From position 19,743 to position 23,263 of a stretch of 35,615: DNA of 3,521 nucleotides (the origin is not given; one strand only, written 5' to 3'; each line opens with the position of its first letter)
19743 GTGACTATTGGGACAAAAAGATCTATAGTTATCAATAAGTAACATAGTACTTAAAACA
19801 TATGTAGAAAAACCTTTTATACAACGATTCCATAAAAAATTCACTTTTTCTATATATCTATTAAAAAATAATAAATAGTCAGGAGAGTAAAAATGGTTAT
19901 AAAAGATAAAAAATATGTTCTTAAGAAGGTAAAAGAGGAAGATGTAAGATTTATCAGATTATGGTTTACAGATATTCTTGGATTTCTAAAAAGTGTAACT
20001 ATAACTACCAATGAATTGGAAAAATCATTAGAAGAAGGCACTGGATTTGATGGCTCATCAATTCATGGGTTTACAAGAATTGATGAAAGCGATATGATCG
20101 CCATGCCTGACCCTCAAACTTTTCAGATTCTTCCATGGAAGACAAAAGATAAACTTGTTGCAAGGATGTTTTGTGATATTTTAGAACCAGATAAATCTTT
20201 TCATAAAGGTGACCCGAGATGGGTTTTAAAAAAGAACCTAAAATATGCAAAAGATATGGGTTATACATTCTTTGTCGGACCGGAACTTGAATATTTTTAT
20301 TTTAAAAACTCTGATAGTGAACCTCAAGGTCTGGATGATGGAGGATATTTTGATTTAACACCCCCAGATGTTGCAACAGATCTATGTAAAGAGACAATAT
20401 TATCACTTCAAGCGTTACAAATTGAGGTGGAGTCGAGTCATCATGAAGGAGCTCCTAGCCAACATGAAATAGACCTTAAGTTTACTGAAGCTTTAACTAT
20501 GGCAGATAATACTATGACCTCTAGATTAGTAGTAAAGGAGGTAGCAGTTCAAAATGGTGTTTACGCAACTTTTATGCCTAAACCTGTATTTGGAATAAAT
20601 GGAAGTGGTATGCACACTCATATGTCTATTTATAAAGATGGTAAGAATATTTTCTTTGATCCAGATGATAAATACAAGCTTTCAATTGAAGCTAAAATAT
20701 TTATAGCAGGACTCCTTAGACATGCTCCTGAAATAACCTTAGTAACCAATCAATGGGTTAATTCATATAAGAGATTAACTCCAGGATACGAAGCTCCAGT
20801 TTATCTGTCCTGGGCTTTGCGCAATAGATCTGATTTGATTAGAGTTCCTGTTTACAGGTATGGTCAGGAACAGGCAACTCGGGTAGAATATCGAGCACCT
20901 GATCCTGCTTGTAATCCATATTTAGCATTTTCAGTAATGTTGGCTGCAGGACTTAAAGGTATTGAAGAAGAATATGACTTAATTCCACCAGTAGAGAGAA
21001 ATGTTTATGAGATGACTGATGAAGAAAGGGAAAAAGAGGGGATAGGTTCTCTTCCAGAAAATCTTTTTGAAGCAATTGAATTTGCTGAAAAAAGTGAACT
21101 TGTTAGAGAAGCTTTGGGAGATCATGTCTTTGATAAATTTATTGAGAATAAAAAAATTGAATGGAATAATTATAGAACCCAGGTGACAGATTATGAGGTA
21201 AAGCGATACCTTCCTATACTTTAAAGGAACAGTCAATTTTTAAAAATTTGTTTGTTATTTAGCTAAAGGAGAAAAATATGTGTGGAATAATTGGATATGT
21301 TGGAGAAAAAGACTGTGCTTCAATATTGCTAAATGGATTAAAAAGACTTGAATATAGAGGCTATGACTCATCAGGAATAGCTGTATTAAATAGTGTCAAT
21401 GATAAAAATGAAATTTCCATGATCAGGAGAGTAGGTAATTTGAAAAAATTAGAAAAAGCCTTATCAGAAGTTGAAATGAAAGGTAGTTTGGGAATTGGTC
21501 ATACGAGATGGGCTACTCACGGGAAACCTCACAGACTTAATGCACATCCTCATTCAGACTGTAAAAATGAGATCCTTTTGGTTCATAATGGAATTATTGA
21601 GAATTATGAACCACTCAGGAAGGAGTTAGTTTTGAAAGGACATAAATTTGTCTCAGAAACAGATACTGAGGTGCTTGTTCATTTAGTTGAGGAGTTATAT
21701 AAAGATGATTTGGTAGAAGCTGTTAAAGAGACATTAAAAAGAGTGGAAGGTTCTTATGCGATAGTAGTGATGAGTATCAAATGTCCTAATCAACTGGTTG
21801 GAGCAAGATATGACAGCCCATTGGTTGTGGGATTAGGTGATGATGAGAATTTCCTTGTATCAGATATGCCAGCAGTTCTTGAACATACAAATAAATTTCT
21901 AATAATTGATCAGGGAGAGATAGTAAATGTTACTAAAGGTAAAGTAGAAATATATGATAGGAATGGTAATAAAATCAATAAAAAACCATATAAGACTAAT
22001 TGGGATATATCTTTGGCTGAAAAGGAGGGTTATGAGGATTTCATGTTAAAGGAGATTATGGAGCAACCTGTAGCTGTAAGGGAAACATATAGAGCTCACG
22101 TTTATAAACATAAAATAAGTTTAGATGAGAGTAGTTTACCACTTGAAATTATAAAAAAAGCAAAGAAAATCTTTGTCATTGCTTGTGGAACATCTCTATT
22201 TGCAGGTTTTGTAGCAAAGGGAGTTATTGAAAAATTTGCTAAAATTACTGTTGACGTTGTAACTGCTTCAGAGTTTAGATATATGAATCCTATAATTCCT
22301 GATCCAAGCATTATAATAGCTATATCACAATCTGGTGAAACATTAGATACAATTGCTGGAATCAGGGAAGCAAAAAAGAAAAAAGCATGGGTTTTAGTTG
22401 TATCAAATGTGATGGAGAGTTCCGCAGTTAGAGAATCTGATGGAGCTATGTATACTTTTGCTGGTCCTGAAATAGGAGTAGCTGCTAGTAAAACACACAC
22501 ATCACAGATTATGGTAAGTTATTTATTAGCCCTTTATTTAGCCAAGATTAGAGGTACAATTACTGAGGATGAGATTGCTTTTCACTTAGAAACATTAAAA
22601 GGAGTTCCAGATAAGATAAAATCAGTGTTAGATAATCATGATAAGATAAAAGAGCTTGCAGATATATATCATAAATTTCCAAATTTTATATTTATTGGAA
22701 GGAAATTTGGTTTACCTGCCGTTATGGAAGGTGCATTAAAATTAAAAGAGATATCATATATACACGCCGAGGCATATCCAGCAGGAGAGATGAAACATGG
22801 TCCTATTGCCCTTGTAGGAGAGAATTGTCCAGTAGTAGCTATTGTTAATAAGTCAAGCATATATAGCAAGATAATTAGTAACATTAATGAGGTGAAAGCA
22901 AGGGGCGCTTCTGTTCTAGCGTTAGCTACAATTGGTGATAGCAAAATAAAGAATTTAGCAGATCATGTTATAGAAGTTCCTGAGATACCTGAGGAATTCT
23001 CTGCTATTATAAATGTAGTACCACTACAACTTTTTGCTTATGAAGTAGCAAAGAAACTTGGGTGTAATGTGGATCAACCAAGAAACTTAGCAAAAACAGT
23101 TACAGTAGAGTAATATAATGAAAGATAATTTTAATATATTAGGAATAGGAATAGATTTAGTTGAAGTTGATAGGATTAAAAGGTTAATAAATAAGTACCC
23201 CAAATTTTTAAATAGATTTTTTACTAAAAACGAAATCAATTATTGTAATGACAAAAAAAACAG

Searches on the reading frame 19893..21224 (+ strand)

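Call 61: search_protein_families(library=pfam, proteins=[window:19893-21224:+], max_evalue=0.00001)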
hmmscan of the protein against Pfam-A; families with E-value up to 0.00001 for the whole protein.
window:19893-21224:+ (443 aa): 2 families
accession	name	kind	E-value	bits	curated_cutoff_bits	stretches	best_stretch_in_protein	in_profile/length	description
PF00120.29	Gln-synt_C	-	8.1e-127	423.4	24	1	106-439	2-344/344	Glutamine synthetase, catalytic domain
PF03951.24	Gln-synt_N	-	7.8e-32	109.2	33.4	1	17-99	1-82/82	Glutamine synthetase, beta-Grasp domain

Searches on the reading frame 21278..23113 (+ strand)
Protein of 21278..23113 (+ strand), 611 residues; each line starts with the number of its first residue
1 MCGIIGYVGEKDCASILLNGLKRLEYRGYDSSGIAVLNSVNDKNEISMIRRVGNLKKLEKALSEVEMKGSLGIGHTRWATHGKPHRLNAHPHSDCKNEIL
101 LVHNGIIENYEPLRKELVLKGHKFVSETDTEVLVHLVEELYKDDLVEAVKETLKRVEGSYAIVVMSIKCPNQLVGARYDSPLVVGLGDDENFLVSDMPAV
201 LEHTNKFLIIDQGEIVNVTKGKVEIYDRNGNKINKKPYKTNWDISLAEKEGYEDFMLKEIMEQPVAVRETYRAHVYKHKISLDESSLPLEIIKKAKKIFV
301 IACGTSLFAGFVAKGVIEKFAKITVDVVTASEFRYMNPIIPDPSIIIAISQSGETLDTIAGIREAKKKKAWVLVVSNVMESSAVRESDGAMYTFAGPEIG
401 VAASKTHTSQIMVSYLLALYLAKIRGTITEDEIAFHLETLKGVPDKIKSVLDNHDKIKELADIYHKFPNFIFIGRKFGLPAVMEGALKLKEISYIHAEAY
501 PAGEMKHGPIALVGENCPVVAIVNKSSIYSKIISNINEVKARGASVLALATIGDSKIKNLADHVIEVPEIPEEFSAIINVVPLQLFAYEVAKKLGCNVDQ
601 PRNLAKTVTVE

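Call 61: search_protein_families(library=pfam, proteins=[window:21278-23113:+], max_evalue=0.00001)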
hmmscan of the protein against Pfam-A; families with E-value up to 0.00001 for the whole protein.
window:21278-23113:+ (611 aa): 3 families
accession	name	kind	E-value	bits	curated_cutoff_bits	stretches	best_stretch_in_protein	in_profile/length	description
PF01380.27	SIS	-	1.3e-46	158.1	25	2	292-419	2-130/131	SIS domain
PF13522.11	GATase_6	-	1.8e-19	70.5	27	1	67-189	8-122/130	Glutamine amidotransferase domain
PF13537.11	GATase_7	-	1.1e-14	55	25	1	91-195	15-116/123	Glutamine amidotransferase domain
